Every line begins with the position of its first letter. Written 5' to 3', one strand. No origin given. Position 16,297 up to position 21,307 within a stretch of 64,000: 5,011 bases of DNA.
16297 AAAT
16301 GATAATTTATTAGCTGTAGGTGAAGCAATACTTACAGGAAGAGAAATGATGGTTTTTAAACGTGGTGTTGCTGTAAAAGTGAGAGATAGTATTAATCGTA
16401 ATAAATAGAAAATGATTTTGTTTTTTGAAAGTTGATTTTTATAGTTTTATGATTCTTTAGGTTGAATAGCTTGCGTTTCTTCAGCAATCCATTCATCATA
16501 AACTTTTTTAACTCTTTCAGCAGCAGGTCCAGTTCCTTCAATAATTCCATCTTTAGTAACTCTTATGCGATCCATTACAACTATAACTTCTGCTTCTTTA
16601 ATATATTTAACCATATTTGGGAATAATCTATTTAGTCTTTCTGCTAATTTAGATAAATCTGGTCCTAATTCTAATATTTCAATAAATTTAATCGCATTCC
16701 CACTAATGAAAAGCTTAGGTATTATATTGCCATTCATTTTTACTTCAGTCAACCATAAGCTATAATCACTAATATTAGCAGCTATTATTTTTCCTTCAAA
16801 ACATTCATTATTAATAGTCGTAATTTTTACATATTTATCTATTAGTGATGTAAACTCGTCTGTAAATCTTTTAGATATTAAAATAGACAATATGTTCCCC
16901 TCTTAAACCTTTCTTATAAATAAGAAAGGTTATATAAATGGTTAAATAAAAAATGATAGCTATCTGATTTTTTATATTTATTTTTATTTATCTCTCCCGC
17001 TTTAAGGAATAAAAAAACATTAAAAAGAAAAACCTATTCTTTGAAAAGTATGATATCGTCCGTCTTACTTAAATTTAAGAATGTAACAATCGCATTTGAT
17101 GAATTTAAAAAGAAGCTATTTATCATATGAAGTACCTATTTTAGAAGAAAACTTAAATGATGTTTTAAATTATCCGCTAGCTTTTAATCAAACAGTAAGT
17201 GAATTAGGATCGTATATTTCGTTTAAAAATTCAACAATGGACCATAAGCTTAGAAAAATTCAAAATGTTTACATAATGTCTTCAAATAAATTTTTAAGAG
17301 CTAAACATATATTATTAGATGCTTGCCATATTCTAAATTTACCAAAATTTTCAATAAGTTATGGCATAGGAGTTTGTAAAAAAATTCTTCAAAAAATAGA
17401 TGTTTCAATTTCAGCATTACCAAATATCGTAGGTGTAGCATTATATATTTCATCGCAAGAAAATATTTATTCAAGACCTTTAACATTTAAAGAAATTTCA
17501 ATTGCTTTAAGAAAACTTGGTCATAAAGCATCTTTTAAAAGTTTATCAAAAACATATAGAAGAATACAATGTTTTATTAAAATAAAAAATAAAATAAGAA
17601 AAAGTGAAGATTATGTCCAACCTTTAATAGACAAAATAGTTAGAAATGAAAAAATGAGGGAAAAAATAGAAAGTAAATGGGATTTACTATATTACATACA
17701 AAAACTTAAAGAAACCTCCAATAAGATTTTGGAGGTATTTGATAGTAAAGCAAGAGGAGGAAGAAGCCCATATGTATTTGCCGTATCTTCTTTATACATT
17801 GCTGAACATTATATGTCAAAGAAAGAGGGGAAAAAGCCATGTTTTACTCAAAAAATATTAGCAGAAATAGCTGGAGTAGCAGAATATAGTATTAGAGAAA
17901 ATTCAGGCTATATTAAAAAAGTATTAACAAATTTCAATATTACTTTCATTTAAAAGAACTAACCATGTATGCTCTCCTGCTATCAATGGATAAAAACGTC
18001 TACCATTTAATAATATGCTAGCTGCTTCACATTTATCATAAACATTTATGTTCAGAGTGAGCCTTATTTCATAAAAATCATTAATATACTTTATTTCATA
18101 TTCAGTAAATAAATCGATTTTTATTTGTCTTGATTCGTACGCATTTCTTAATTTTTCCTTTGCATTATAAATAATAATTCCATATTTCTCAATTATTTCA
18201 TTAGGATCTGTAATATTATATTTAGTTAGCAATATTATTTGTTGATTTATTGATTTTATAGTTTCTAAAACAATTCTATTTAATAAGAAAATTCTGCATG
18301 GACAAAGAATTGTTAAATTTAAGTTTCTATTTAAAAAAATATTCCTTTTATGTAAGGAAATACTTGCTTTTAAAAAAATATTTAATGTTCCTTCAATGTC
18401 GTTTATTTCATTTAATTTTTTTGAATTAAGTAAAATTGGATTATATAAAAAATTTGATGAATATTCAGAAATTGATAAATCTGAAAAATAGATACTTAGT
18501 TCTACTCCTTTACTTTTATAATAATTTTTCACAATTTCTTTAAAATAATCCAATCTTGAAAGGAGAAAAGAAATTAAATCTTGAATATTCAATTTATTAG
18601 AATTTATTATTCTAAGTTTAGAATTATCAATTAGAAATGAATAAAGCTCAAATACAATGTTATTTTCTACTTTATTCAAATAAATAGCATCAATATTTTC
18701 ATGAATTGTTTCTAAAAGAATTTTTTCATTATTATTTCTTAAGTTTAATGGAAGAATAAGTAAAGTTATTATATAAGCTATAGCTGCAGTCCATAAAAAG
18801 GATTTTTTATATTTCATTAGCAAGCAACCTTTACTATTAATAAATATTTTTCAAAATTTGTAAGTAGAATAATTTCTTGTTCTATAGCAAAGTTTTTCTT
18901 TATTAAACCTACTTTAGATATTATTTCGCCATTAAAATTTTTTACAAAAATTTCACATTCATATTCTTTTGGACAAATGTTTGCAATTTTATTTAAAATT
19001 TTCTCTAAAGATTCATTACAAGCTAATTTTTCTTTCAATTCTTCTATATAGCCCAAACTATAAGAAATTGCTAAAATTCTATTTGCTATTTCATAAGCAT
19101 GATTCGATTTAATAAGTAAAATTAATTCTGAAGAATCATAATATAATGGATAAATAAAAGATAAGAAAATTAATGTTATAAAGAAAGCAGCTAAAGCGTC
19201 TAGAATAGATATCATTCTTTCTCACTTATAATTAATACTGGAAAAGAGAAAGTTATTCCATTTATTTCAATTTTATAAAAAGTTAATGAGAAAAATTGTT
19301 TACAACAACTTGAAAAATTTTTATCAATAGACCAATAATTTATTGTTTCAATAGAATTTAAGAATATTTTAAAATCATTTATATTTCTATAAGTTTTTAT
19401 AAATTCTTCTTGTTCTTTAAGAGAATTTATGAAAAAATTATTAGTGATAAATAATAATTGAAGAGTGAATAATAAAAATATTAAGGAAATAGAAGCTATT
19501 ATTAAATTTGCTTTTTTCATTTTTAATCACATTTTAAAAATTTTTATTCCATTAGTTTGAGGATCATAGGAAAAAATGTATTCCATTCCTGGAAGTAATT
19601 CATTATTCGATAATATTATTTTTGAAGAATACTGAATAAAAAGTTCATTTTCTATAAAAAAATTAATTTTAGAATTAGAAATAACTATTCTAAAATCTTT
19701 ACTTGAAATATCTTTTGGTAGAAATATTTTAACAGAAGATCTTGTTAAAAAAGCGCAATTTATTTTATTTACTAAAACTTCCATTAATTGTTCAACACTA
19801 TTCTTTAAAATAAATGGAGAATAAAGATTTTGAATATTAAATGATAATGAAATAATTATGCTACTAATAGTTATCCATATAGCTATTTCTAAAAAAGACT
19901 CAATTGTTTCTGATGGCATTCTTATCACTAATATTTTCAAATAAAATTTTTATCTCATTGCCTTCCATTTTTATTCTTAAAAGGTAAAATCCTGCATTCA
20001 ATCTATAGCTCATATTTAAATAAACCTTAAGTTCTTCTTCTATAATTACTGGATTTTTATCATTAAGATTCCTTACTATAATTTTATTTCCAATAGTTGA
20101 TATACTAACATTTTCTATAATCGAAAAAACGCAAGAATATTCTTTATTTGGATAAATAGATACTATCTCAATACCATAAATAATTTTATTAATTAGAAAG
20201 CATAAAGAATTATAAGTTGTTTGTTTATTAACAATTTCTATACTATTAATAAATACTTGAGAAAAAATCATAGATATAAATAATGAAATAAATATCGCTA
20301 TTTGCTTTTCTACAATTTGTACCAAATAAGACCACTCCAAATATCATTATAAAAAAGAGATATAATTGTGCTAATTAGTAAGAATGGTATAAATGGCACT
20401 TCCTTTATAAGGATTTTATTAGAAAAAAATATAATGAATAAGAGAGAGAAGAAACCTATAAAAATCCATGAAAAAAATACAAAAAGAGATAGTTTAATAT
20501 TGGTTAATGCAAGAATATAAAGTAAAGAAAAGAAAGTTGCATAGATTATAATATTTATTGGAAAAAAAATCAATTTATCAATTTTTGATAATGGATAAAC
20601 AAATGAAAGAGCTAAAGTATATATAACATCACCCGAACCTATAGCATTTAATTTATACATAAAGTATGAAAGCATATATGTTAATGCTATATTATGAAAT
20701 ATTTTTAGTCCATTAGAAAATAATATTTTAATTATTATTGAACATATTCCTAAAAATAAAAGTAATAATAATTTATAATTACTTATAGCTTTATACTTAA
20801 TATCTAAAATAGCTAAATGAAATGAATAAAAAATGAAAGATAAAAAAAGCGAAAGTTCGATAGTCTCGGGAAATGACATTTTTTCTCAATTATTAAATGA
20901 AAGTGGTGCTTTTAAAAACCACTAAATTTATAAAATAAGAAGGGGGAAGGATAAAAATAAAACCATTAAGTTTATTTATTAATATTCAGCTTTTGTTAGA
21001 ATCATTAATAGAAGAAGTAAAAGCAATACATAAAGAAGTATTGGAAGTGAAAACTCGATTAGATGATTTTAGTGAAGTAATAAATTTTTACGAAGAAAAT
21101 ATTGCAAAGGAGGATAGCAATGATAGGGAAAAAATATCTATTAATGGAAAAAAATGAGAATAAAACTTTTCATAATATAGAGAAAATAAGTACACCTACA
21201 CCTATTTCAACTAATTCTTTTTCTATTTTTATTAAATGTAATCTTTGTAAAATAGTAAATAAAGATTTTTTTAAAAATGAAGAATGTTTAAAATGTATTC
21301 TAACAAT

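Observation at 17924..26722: Bacterial-style Tad/Flp type IV filament locus next to a membrane-anchored HerA/VirB4-like ATPase: a candidate undescribed DNA-transfer or secretion machine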

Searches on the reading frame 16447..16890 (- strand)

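Call 7: search_protein_families(library=pfam, max_evalue=0.1, proteins=[window:16447-16890:-])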
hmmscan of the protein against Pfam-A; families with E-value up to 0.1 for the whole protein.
window:16447-16890:- (147 aa): 3 families
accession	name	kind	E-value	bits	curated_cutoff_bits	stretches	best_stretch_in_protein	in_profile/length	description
PF14894.11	Lsm_C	-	1.2e-23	83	27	1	78-137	3-61/63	Lsm C-terminal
PF06372.18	Gemin6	-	0.027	15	23.9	1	10-76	9-74/88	Gemin6 Sm-like domain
PF23169.1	HalD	-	0.08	12.8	26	0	85-143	20-78/228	Halogenase D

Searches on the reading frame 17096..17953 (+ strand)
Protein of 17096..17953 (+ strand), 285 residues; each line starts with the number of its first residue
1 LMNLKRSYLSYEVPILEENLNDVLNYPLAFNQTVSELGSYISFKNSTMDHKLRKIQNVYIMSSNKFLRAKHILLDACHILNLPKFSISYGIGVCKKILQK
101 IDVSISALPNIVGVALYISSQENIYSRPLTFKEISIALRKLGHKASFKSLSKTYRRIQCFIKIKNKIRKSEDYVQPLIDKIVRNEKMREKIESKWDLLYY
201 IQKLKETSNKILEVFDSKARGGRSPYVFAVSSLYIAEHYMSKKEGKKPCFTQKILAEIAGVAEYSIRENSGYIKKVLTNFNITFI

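Call 7: search_protein_families(library=pfam, max_evalue=0.1, proteins=[window:17096-17953:+])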
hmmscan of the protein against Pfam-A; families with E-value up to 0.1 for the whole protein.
window:17096-17953:+ (285 aa): 0 families

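Call 25: search_protein_families(library=ncbifam, max_evalue=0.01, proteins=[window:17096-17953:+])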
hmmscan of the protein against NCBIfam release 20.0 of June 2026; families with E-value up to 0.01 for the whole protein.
window:17096-17953:+ (285 aa): 1 family
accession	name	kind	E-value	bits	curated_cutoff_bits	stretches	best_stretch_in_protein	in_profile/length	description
NF001658.0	PRK00423.1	subfamily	3e-09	36.4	384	1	40-269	95-298/312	transcription initiation factor IIB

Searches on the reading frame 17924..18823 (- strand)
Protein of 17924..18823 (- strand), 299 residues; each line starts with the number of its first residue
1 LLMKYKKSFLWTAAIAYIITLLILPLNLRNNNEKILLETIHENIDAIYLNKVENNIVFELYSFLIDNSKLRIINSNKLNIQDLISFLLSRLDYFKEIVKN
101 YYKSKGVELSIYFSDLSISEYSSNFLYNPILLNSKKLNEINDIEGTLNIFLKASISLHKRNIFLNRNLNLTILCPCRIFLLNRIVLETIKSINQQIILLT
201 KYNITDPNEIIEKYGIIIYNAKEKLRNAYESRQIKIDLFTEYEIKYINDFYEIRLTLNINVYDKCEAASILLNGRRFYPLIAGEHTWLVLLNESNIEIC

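Call 5: search_protein_families(library=pfam, max_evalue=0.1, proteins=[window:17924-18823:-])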
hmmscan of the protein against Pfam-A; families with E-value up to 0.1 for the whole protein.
window:17924-18823:- (299 aa): 1 family
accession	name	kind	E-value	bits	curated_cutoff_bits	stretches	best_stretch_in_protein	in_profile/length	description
PF17354.8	DUF5382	-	0.069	14.1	25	0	57-103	31-78/127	Family of unknown function (DUF5382) central domain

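Call 25: search_protein_families(library=ncbifam, max_evalue=0.01, proteins=[window:17924-18823:-])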
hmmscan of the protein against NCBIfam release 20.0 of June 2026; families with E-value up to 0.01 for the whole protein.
window:17924-18823:- (299 aa): 0 families

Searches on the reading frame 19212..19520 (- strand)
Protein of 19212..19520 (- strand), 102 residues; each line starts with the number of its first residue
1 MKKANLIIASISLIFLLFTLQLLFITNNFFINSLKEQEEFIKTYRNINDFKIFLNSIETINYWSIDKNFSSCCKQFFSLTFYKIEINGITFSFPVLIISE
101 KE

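Call 5: search_protein_families(library=pfam, max_evalue=0.1, proteins=[window:19212-19520:-])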
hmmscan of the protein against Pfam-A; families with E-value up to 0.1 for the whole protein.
window:19212-19520:- (102 aa): 2 families
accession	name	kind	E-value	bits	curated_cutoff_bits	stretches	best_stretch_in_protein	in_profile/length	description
PF13800.11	Sigma_reg_N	-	0.024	15.3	26.3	1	2-50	9-56/91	Sigma factor regulator N-terminal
PF12113.13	SVM_signal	-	0.092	13.2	22.4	0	14-28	13-27/33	SVM protein signal sequence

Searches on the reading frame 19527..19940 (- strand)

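Call 5: search_protein_families(library=pfam, max_evalue=0.1, proteins=[window:19527-19940:-])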
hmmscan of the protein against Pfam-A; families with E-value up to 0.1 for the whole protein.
window:19527-19940:- (137 aa): 1 family
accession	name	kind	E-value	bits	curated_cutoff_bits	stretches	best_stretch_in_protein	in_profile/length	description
PF18955.5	DUF5698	-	0.082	13.8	27.5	0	15-40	19-44/58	Domain of unknown function (DUF5698)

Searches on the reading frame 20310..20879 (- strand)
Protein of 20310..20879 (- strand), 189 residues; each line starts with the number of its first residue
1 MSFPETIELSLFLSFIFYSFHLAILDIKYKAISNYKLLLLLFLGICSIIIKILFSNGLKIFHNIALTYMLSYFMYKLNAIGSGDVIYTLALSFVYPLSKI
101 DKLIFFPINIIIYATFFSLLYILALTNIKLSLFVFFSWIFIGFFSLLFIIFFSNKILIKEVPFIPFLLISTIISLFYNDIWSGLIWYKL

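Call 5: search_protein_families(library=pfam, max_evalue=0.1, proteins=[window:20310-20879:-])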
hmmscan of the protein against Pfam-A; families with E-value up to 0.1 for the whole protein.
window:20310-20879:- (189 aa): 1 family
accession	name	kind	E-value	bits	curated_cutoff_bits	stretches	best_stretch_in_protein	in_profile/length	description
PF01478.23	Peptidase_A24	-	1.3e-06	29.3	26.5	1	15-122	3-103/104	Type IV leader peptidase family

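Call 25: search_protein_families(library=ncbifam, max_evalue=0.01, proteins=[window:20310-20879:-])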
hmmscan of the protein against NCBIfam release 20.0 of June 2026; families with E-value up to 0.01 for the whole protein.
window:20310-20879:- (189 aa): 0 families

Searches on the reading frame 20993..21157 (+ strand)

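Call 7: search_protein_families(library=pfam, max_evalue=0.1, proteins=[window:20993-21157:+])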
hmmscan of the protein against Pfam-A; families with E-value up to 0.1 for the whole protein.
window:20993-21157:+ (54 aa): 1 family
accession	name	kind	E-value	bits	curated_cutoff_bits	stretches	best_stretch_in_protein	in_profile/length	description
PF16454.10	PI3K_P85_iSH2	-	0.0033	17.5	31.5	1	2-46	33-77/161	Phosphatidylinositol 3-kinase regulatory subunit P85 inter-SH2 domain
